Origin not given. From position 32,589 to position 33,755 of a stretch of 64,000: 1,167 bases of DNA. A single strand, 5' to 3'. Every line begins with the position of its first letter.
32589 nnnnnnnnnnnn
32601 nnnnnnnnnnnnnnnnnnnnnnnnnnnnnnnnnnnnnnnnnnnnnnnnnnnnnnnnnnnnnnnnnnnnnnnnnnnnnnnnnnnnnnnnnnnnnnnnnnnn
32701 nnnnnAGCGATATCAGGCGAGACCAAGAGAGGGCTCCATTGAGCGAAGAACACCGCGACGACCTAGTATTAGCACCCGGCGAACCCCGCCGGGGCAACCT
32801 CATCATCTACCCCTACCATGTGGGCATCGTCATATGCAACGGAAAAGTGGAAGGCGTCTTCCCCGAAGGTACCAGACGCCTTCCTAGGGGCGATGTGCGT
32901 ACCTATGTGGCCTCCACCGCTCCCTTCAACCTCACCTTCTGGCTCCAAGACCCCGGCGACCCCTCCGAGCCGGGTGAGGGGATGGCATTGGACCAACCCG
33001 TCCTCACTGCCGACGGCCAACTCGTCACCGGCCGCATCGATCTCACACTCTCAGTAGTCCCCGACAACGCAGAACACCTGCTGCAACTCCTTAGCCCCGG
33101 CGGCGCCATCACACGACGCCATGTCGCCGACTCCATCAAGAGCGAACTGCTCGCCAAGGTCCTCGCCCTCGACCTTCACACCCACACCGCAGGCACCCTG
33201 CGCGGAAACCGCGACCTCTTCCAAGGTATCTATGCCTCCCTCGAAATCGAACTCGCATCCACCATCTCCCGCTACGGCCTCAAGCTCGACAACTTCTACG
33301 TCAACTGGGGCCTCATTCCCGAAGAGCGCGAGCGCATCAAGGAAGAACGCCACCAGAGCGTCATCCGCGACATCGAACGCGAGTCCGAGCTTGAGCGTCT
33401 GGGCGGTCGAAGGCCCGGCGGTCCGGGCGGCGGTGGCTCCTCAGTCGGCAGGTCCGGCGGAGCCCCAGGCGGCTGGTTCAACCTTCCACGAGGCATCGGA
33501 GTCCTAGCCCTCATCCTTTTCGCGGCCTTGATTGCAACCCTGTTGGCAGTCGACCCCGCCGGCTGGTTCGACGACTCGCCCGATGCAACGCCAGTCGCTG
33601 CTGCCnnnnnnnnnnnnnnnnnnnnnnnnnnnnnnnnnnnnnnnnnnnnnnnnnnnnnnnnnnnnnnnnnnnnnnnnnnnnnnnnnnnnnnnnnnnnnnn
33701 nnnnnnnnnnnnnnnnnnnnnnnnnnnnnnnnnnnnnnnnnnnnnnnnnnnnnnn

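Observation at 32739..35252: SPFH-TM-repeat-PQQ-propeller giant paralog with seven ~23-aa amphipathic repeats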

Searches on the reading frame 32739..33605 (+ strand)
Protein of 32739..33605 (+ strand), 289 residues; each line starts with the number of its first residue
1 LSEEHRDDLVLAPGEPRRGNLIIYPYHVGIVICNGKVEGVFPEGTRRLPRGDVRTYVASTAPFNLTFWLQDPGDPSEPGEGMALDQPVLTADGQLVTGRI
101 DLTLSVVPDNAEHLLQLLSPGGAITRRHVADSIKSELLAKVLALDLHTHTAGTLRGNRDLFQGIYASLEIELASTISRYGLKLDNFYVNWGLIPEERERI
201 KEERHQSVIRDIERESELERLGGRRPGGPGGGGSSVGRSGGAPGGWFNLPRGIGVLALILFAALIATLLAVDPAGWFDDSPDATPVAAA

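Call 8: find_homologous_proteins(query=window:32739-33587:+, max_evalue=0.001)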
Query seq(283 aa) (283 aa): 77 proteins with E <= 0.001 among 8000 candidates.
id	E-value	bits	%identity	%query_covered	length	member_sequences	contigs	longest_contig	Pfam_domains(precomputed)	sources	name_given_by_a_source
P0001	7.8e-125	434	85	78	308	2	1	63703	-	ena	-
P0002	9.0e-111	388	77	82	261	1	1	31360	-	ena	-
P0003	1.2e-98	348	63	96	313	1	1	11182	PF01145.32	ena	-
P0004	1.2e-96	341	69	79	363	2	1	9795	PF01145.32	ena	-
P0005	9.4e-85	302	72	67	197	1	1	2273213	-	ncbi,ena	-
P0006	7.5e-84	299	63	73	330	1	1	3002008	PF01145.32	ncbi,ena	-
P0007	9.2e-83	296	68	70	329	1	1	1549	PF01145.32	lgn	-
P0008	3.6e-79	284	61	75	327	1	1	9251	-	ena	-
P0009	1.6e-77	279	58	81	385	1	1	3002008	PF01145.32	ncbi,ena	-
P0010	3.4e-77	278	65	72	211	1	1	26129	PF01145.32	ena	-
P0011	3.1e-76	274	59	81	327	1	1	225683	-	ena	-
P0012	6.0e-76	273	58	84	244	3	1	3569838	PF01145.32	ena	-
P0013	5.0e-75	270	62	68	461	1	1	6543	-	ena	-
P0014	6.4e-75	270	60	79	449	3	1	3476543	PF01145.32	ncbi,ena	-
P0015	1.7e-74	269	58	79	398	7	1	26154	-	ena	-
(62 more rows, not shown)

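Call 9: find_encoding_contigs(protein=P0001, flank=8000, max_places=3)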
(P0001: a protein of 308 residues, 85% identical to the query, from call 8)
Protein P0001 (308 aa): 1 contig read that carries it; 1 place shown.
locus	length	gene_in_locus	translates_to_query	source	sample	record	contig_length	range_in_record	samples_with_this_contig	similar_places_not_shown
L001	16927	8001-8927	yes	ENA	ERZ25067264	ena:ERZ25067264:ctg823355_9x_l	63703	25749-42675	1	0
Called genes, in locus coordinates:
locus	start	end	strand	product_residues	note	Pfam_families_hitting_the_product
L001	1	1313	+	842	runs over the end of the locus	PF17191:RecG_wedge, PF01336:tRNA_anti-codon, PF00270:DEAD, PF00271:Helicase_C, PF19833:RecG_dom3_C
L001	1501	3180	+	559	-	PF03485:Arg_tRNA_synt_N, PF00750:tRNA-synt_1d, PF05746:DALR_1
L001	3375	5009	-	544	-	PF00239:Resolvase, PF07508:Recombinase, PF13408:Zn_ribbon_recom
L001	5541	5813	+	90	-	-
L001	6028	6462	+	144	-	PF12728:HTH_17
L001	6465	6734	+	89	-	-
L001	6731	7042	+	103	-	-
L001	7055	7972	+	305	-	-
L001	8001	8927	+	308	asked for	-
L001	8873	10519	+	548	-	-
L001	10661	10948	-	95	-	-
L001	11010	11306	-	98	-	-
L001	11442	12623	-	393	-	PF17761:DUF1016_N, PF06250:YhcG_C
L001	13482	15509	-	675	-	PF00176:SNF2-rel_dom, PF00271:Helicase_C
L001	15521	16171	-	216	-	-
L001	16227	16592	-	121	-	-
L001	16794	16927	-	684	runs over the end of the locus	PF13545:HTH_Crp_2 (faint), PF13814:Replic_Relax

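Call 10: find_encoding_contigs(protein=P0006, flank=8000, max_places=3)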
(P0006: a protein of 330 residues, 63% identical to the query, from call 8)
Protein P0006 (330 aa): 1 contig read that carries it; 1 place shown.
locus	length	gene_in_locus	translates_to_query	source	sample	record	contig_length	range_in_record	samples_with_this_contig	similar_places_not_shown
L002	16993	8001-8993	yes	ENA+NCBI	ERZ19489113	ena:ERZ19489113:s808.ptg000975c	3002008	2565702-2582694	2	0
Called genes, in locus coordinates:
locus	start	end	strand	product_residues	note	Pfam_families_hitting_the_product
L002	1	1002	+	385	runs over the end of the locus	PF00296:Bac_luciferase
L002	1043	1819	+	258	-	PF02633:Creatininase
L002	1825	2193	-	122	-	PF01850:PIN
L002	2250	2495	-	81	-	-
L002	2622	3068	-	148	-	PF10825:DUF2752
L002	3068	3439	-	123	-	PF13240:Zn_Ribbon_1 (weak), PF24463:DUF7577 (weak), PF04505:CD225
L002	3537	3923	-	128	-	PF13240:Zn_Ribbon_1 (weak), PF24463:DUF7577 (weak), PF04505:CD225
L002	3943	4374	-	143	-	PF13240:Zn_Ribbon_1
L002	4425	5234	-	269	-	PF13240:Zn_Ribbon_1 (weak), PF04505:CD225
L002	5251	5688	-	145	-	-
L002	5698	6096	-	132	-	PF01850:PIN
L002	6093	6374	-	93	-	PF22513:FitA-like_RHH (weak)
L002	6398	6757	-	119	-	-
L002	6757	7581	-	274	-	PF05721:PhyH (weak)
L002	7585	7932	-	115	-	-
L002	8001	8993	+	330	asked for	PF01145:Band_7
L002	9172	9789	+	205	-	PF18731:HEPN_Swt1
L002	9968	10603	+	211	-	PF18731:HEPN_Swt1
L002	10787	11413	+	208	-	PF18731:HEPN_Swt1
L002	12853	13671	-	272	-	PF05721:PhyH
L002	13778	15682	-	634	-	PF02129:Peptidase_S15, PF08530:PepX_C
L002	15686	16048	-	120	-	-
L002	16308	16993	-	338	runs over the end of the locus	PF19300:BPD_transp_1_N (weak), PF00528:BPD_transp_1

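Call 28: find_related_loci(query=A2, collection=genome_contigs, flank=8000)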
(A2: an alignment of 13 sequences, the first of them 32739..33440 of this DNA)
Query A2 (234 aa) in genome_contigs; peptide patterns used: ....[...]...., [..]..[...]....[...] (x = any residue, [..] = any of these).
28 stretches matched a pattern; 16 encode a relative of the query (tblastn E <= 1e-3); 16 distinct loci.
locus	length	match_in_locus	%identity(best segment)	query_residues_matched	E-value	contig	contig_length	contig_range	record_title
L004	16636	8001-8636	72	16-230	3e-102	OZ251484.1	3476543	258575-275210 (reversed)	MAG: Dehalococcoidia bacterium isolate ef173376-b59c-4e26-81a4-37713676cc5d genome assembly, chromosome: 1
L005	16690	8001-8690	63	1-223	6e-89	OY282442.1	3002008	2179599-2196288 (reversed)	MAG: uncultured Dehalococcoidia bacterium genome assembly, chromosome: 1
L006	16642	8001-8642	62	1-207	8e-88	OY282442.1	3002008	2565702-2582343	MAG: uncultured Dehalococcoidia bacterium genome assembly, chromosome: 1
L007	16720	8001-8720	58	1-229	2e-85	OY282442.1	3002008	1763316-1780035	MAG: uncultured Dehalococcoidia bacterium genome assembly, chromosome: 1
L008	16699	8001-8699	60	1-223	6e-82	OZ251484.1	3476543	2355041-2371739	MAG: Dehalococcoidia bacterium isolate ef173376-b59c-4e26-81a4-37713676cc5d genome assembly, chromosome: 1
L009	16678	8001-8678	57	1-219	5e-78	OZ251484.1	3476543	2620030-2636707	MAG: Dehalococcoidia bacterium isolate ef173376-b59c-4e26-81a4-37713676cc5d genome assembly, chromosome: 1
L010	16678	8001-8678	55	8-228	7e-76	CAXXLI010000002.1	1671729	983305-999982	MAG: Dehalococcoidia bacterium isolate 9897fa5f-a7d9-472a-8fac-ec7462edf643 genome assembly, contig: contig_2, whole gen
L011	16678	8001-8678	55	1-220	2e-75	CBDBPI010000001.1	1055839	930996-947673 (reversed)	MAG: Dehalococcoidia bacterium isolate 10daed5f-1fdc-4a8a-833a-0f530d489894 genome assembly, contig: contig_1, whole gen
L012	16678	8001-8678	57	1-220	2e-74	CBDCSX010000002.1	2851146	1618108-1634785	MAG: Dehalococcoidia bacterium isolate d16e51a1-bce5-44a0-b433-43a10ca61d1e genome assembly, contig: contig_2, whole gen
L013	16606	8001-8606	56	6-200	5e-69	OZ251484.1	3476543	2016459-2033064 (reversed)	MAG: Dehalococcoidia bacterium isolate ef173376-b59c-4e26-81a4-37713676cc5d genome assembly, chromosome: 1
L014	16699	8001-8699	56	1-226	1e-68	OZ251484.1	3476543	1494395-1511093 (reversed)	MAG: Dehalococcoidia bacterium isolate ef173376-b59c-4e26-81a4-37713676cc5d genome assembly, chromosome: 1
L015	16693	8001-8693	57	1-225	5e-75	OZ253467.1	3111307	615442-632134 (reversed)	MAG: Dehalococcoidia bacterium isolate 6fb9eebd-b222-4681-b7e3-abaa52723ab8 genome assembly, chromosome: 1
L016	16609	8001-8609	50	19-216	3e-60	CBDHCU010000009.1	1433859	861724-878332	MAG: Dehalococcoidia bacterium isolate 55646556-b4c4-4674-9987-911c49b4817b genome assembly, contig: contig_7, whole gen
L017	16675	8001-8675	46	6-227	3e-56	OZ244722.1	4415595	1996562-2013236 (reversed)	MAG: Dehalococcoidia bacterium isolate b077b08e-e145-448e-a96a-cce4e44968b6 genome assembly, chromosome: 1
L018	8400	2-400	54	93-224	3e-38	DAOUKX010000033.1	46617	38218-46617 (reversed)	MAG TPA_asm: Dehalococcoidia bacterium isolate S8_365 159282, whole genome shotgun sequence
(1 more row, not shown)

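Call 40: search_solved_structures(query=A2, max_evalue=10, show_alignments=1)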
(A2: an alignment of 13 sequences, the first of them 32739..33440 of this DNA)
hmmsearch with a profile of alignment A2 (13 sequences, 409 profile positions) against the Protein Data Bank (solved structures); distinct sequences matched with E-value up to 10: 12.
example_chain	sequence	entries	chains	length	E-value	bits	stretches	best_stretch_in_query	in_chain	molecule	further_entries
6x6r_A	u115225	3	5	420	0.08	15.7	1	211-332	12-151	ADP-ribosyltransferase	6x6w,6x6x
9mdj_Z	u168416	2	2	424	0.082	15.7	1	211-332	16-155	Cdta (Adp-ribosyltransferase enzymatic component)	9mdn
6x41_A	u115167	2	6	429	0.084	15.7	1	211-332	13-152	CdtA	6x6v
9bbf_Z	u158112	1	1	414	0.091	15.5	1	212-332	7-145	ADP-ribosyltransferase enzymatic component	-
2wn4_A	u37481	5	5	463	0.092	15.5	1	211-332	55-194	ADP-RIBOSYLTRANSFERASE ENZYMATIC COMPONENT | ADP-ribosylating binary toxin enzymatic subunit CdtA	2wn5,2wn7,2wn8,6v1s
7vnj_H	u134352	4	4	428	0.093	15.5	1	212-332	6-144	ADP-ribosyltransferase enzymatic component | CdtA | ADP-ribosylating binary toxin enzymatic subunit CdtA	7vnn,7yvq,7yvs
2wn6_A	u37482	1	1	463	0.12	15.2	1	211-331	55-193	ADP-RIBOSYLTRANSFERASE ENZYMATIC COMPONENT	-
29vf_O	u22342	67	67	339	0.13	15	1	217-272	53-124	TATA-box-binding protein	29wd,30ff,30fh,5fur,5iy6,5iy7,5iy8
7n6g_5I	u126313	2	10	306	0.69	12.7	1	204-297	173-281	FAP119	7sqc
7dxj_A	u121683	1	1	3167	1.1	11.9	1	217-300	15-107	Huntingtin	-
8vlx_A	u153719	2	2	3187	1.6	11.4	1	217-299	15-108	Huntingtin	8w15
9ijj_A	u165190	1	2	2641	3.3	10.4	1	199-324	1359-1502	Cilia and flagella associated protein 46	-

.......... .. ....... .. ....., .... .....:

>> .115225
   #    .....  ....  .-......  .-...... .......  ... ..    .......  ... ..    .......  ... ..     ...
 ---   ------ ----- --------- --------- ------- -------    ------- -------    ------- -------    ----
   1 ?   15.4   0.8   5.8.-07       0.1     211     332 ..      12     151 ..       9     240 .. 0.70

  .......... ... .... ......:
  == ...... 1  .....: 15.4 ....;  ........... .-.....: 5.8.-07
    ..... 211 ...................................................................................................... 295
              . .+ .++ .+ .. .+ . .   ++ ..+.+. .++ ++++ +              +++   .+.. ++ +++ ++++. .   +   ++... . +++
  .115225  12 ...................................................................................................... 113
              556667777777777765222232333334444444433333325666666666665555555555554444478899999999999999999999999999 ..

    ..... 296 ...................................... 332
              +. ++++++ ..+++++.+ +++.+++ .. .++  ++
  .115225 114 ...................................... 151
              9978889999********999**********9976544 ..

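Call 41: search_protein_families(library=phrogs, proteins=[window:32739-33605:+], max_evalue=0.01)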
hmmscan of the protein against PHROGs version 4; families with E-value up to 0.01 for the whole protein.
window:32739-33605:+ (289 aa): 0 families

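Call 42: predict_structure(alignment_id=A3)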
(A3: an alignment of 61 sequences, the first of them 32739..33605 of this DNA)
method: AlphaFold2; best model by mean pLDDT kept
length: 289 residues; sequences in the alignment: 61
mean_pLDDT: 84.0   pTM: 0.65
mean pLDDT of the five models: 84.0, 82.4, 82.4, 82.1, 81.4
residues with pLDDT >= 90: 156; 70-90: 73; 50-70: 41; < 50: 19
segments of 3 or more residues with pLDDT < 50: 231-235, 237-250
pLDDT, mean of each block of 10 residues (from residue 1): 78 96 97 97 97 97 95 82 91 91 98 96 96 94 90 86 91 96 94 66 87 93 64 47 44 70 80 59 63
secondary structure, 60 per line:
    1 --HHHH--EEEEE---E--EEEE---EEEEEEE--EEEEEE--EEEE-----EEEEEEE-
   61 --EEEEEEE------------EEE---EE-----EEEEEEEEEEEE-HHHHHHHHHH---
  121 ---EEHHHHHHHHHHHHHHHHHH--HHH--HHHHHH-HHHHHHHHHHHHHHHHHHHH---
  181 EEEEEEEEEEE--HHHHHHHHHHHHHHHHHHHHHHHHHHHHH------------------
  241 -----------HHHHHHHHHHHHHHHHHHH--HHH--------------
elements in order: H3-6 E9-13 E20-23 E27-33 E36-41 E44-47 E53-59 E63-69 E82-84 E95-106 H108-117 H126-143 H151-156 H158-177 E181-191 H194-222 H252-270

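Call 46: search_protein_representatives(alignment_id=A2)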
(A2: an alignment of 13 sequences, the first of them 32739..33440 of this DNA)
Query: 13 sequences, 409 profile positions. Proteins with E-value up to 0.001 (for the whole library): 227; up to 1e-10: 166; up to 1e-30: 93. The best 150 are listed.
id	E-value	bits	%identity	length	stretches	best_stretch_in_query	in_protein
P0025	5.7e-150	516.9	-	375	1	1-373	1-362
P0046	2.0e-145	501.9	-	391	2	5-221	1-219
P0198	1.3e-143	496.0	-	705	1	1-310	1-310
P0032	1.1e-141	489.5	-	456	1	5-405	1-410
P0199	2.1e-140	485.4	-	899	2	1-253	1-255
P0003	2.4e-138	478.6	-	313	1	1-297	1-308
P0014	4.5e-137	474.4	-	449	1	1-280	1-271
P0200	1.4e-136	472.8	-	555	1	5-405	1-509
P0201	4.1e-135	467.9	-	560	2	1-234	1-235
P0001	4.2e-131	454.7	-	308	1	1-289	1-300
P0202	9.1e-128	443.7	-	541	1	1-301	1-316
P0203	1.6e-127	442.9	-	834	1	1-238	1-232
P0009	7.6e-127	440.7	-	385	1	2-235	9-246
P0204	6.8e-126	437.6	-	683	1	1-302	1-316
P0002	7.3e-126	437.5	-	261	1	1-240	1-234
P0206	2.0e-121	422.9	-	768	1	1-294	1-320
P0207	2.9e-118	412.5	-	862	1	1-241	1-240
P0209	9.7e-111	387.7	-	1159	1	1-238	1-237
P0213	9.8e-89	315.2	-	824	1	1-283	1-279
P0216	1.1e-82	295.2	-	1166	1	1-242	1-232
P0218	5.9e-75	269.8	-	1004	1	4-348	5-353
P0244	1.3e-49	186.4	-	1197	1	22-234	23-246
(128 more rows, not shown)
